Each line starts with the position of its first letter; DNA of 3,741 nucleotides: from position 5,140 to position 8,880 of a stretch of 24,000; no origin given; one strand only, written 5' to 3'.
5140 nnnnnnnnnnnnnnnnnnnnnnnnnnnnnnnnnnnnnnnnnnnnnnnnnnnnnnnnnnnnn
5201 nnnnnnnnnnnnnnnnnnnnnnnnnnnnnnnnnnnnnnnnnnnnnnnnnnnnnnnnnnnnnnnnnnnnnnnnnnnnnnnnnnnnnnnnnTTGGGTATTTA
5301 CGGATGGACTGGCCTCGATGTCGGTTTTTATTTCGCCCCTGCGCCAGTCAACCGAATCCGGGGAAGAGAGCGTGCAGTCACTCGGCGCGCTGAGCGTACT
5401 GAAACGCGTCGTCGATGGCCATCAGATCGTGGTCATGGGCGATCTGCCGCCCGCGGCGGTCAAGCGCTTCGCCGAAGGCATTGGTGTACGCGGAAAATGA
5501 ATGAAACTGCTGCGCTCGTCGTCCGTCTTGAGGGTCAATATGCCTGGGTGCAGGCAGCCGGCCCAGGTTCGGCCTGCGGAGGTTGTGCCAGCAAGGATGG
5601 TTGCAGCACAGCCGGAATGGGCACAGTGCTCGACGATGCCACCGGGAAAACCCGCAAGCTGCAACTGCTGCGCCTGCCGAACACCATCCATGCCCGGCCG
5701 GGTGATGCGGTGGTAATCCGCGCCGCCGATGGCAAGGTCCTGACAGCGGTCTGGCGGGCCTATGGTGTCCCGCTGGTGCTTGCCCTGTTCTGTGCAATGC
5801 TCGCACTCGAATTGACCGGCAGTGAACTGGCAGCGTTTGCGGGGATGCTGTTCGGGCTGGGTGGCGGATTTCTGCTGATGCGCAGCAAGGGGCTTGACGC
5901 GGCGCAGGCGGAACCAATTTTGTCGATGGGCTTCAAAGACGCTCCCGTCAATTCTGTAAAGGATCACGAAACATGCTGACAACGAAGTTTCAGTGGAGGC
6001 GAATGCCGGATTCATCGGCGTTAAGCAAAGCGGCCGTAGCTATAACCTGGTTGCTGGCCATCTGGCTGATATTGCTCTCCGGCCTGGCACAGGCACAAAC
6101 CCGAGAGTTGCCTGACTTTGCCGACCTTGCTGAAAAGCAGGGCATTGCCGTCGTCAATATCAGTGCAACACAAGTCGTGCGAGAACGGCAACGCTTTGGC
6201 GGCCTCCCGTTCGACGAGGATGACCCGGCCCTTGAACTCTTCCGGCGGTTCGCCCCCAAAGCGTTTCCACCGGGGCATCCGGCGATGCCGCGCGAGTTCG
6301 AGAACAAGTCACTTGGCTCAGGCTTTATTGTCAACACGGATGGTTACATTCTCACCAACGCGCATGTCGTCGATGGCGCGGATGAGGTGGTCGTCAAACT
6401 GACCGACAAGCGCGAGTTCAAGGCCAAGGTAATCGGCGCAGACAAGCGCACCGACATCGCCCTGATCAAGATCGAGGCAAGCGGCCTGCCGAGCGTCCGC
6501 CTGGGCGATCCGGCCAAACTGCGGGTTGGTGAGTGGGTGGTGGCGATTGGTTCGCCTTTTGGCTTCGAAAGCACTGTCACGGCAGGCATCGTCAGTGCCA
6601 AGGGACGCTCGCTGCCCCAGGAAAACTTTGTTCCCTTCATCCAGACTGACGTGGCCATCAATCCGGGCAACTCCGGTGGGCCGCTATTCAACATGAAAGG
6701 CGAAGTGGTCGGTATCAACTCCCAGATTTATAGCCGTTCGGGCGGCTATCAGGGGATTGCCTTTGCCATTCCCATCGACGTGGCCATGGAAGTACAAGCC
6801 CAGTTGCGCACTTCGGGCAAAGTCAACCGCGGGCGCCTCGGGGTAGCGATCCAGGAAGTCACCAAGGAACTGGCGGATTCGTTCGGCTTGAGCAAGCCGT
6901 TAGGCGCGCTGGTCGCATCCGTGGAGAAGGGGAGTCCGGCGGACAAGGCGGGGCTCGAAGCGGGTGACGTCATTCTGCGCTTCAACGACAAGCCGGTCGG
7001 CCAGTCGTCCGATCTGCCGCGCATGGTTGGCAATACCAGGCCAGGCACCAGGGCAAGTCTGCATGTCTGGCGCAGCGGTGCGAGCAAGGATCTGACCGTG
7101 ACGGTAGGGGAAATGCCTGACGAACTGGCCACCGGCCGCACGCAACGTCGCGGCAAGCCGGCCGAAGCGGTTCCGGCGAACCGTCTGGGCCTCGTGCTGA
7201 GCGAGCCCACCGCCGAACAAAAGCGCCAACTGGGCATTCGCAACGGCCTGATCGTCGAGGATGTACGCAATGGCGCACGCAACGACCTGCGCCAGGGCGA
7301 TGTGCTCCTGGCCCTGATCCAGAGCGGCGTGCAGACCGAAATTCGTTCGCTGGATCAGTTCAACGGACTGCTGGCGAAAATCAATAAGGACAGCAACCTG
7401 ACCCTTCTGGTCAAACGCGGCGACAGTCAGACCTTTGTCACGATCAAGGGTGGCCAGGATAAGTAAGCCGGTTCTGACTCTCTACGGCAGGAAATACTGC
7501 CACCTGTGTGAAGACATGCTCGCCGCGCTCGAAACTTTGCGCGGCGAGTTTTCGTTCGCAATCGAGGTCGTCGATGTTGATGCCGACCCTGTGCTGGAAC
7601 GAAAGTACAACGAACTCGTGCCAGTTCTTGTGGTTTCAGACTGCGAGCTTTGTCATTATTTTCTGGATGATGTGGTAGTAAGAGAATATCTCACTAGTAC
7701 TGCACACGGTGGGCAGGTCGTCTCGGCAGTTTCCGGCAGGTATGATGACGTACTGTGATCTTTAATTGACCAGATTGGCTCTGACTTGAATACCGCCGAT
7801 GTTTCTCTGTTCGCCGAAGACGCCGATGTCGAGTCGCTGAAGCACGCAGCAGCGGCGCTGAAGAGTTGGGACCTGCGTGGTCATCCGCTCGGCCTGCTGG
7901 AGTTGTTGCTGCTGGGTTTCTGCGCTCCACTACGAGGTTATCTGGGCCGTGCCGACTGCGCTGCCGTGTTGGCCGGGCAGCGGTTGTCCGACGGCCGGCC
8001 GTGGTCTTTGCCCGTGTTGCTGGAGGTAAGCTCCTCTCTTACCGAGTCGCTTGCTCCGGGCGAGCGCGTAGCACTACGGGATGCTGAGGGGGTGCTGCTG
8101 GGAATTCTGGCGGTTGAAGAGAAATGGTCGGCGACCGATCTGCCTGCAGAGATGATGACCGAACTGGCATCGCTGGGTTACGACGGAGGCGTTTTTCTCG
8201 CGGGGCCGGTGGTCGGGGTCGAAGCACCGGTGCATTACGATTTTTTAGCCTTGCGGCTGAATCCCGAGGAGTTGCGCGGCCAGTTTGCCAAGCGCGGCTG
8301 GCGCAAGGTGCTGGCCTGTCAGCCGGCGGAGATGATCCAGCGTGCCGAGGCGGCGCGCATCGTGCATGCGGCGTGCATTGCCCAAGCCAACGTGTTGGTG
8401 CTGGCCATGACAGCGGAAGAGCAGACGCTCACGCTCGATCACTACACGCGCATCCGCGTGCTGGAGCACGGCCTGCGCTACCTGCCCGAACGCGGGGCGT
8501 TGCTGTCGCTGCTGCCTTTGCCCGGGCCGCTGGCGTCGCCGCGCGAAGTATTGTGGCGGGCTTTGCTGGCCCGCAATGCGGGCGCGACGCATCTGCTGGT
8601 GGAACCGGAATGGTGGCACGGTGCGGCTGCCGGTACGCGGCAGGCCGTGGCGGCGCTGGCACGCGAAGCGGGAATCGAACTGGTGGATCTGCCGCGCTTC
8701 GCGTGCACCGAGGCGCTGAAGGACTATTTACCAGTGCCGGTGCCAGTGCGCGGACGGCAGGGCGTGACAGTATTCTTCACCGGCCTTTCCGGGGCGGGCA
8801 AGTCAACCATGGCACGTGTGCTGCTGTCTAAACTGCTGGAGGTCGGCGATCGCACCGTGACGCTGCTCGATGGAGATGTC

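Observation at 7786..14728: Sulfation module (PAPS supply + TPR-sulfotransferase) packaged with a PEP-CTERM substrate and PrsT between two housekeeping operons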

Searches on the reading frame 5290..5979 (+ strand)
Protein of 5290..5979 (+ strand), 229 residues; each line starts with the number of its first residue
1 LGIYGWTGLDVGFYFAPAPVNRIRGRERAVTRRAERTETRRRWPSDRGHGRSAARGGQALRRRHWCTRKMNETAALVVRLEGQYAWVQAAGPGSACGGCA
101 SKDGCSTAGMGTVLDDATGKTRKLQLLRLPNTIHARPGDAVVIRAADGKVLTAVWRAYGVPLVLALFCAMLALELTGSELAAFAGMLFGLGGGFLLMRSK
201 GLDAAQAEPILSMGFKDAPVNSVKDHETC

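Call 50: search_protein_families(library=pfam, proteins=[window:5290-5979:+], max_evalue=0.00001)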
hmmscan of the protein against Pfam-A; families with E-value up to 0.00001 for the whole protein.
window:5290-5979:+ (229 aa): 1 family
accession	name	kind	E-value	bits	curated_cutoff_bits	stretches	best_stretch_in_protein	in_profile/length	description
PF04246.17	RseC_MucC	-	1.1e-21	77.5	24.4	1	77-199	1-113/130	Positive regulator of sigma(E), RseC/MucC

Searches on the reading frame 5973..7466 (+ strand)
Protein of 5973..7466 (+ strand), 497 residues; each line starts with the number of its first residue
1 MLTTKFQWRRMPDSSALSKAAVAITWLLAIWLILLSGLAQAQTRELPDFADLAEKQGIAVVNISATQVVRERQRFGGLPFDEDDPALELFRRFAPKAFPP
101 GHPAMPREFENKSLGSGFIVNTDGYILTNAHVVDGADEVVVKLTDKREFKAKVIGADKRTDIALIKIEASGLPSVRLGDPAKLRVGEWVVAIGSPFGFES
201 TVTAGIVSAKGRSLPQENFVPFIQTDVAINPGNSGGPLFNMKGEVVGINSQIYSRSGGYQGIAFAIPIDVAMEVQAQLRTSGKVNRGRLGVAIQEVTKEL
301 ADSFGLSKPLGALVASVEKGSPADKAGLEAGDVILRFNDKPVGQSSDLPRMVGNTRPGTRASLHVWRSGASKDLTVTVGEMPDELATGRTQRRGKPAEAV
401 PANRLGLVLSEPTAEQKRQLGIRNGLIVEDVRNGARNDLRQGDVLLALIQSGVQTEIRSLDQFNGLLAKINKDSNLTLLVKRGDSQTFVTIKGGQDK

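Call 3: search_protein_families(library=pfam, proteins=[window:5973-7466:+], max_evalue=0.01)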
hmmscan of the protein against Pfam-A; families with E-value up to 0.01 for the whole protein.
window:5973-7466:+ (497 aa): 6 families
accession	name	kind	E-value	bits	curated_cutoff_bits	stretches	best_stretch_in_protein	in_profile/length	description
PF13365.12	Trypsin_2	-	1.8e-37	129.7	27.6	1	115-248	1-144/144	Trypsin-like peptidase domain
PF13180.12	PDZ_2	-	5.6e-22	78.3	27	1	287-378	1-80/80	PDZ domain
PF00089.32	Trypsin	-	1.7e-20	74.3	20.6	1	112-269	24-214/220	Trypsin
PF17820.7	PDZ_6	-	4e-13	49.3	27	1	314-367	2-54/54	PDZ domain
PF00595.29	PDZ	-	2.8e-09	37.7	23.2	1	284-344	7-59/81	PDZ domain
PF10459.15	Peptidase_S46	-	0.00049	19.3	22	0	225-249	626-650/698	Peptidase S46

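Call 4: search_protein_families(library=ncbifam, proteins=[window:5973-7466:+], max_evalue=0.01)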
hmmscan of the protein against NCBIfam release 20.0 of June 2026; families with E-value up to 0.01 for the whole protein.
window:5973-7466:+ (497 aa): 21 families
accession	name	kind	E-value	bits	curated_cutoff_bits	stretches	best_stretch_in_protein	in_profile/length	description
TIGR02037.1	degP_htrA_DO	subfamily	2.7e-148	494.5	416.2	1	47-490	1-433/434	Do family serine endopeptidase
NF041521.1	HhoA_HhoB_HtrA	equivalog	6e-93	311.8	450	1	51-382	5-335/335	HhoA/HhoB/HtrA family serine endopeptidase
NF007526.1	PRK10139.1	equivalog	6.2e-82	275.7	756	1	17-488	8-452/456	serine endoprotease DegQ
NF008189.1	PRK10942.1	equivalog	3.8e-79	266.3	720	1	108-489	108-474/477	serine endoprotease DegP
TIGR02038.1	protease_degS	equivalog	4.3e-73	246.5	422.95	1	109-382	74-350/351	outer membrane-stress sensor serine endopeptidase DegS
NF047968.1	SerProtHtrA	equivalog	4.2e-70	236.9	470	1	109-377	83-356/357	serine protease HtrA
NF008147.1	PRK10898.1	equivalog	2.1e-69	234.3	408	1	107-382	72-351/352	outer membrane-stress sensor serine endopeptidase DegS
NF040960.1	MamE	equivalog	1.7e-57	195.5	800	2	104-269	113-284/659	magnetosome formation protease MamE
NF050055.1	SerProtHtrAMycob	equivalog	1.1e-52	179.6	800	1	111-377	225-497/502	serine protease HtrA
NF053637.1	SerProtHtrAspr2045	equivalog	5.3e-47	160.6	650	1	113-379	103-387/394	serine protease HtrA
NF033740.0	MarP_fam_protase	equivalog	1.8e-23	83.2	250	1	112-278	210-378/390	MarP family serine protease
NF040961.1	MamO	equivalog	5.7e-18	64.6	800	1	111-270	96-259/648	magnetosome protein MamO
NF041199.1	trx7_PDZ_seleno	equivalog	6.4e-13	48.4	300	1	309-490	202-387/390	Trx7/PDZ domain-containing (seleno)protein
NF050173.1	tryp_MXAN_2756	equivalog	1e-07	31.9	200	1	112-253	48-177/199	MXAN_2756 family trypsin-like serine endoprotease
NF040965.1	MamP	equivalog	1.4e-05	24.8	300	1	292-375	117-199/290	magnetosome magnetite formation protein MamP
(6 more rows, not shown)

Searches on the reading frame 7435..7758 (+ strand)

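Call 3: search_protein_families(library=pfam, proteins=[window:7435-7758:+], max_evalue=0.01)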
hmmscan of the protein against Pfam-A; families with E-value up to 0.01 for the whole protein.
window:7435-7758:+ (107 aa): 2 families
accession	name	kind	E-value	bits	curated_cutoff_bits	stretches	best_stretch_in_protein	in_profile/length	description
PF05768.20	Glrx-like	-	1.8e-19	70.3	26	1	14-86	2-76/77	Glutaredoxin-like domain (DUF836)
PF00462.30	Glutaredoxin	-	0.0011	19.6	22.9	1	15-62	2-50/60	Glutaredoxin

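Call 4: search_protein_families(library=ncbifam, proteins=[window:7435-7758:+], max_evalue=0.01)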
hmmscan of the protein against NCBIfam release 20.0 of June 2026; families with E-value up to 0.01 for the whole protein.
window:7435-7758:+ (107 aa): 2 families
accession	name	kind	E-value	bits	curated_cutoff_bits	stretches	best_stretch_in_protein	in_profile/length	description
TIGR02740.1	TraF-like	hypoth_equivalog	0.0029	16.9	232.25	0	16-62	176-221/276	TraF-like protein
NF012033.0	PRK15489.1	equivalog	0.0073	14.5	537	1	23-100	170-245/703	glycosyl transferase family protein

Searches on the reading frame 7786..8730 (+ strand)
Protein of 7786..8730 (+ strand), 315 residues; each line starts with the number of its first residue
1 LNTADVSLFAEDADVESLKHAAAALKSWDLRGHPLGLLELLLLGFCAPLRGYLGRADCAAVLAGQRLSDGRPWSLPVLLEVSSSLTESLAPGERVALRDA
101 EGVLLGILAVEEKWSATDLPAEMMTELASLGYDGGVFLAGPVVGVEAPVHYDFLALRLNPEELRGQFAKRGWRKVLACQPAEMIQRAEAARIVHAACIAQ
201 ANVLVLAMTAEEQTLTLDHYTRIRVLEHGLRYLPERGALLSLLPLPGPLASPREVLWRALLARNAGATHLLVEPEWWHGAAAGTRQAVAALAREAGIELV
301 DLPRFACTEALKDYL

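Call 68: search_solved_structures(query=window:7786-8730:+, max_evalue=1e-10, show_alignments=3)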
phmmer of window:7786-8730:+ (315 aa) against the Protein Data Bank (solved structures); distinct sequences matched with E-value up to 1e-10: 10.
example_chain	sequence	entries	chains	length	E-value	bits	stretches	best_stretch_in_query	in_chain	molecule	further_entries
1r6x_A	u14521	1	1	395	2.9e-37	131.7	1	23-273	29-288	ATP:sulfate adenylyltransferase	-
1jec_A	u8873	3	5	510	6e-37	130.7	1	23-273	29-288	SULFATE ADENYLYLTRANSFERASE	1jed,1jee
1j70_A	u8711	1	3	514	6.1e-37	130.6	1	23-273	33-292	ATP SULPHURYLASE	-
1g8f_A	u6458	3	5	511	6.1e-37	130.6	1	23-273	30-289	SULFATE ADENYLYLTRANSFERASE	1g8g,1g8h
3cr8_A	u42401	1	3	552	7.1e-36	127.1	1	15-276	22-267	Sulfate adenylyltransferase, adenylylsulfate kinase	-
1i2d_A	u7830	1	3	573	1.2e-33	119.8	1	9-274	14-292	ATP SULFURYLASE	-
1m8p_A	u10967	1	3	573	8e-33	117.1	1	9-274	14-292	sulfate adenylyltransferase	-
2gks_A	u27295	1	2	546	9.2e-25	90.6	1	26-273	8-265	Bifunctional SAT/APS kinase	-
1v47_A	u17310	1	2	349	1.3e-15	60.6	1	38-273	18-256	ATP sulfurylase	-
1jhd_A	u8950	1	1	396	2.3e-11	46.7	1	14-273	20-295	SULFATE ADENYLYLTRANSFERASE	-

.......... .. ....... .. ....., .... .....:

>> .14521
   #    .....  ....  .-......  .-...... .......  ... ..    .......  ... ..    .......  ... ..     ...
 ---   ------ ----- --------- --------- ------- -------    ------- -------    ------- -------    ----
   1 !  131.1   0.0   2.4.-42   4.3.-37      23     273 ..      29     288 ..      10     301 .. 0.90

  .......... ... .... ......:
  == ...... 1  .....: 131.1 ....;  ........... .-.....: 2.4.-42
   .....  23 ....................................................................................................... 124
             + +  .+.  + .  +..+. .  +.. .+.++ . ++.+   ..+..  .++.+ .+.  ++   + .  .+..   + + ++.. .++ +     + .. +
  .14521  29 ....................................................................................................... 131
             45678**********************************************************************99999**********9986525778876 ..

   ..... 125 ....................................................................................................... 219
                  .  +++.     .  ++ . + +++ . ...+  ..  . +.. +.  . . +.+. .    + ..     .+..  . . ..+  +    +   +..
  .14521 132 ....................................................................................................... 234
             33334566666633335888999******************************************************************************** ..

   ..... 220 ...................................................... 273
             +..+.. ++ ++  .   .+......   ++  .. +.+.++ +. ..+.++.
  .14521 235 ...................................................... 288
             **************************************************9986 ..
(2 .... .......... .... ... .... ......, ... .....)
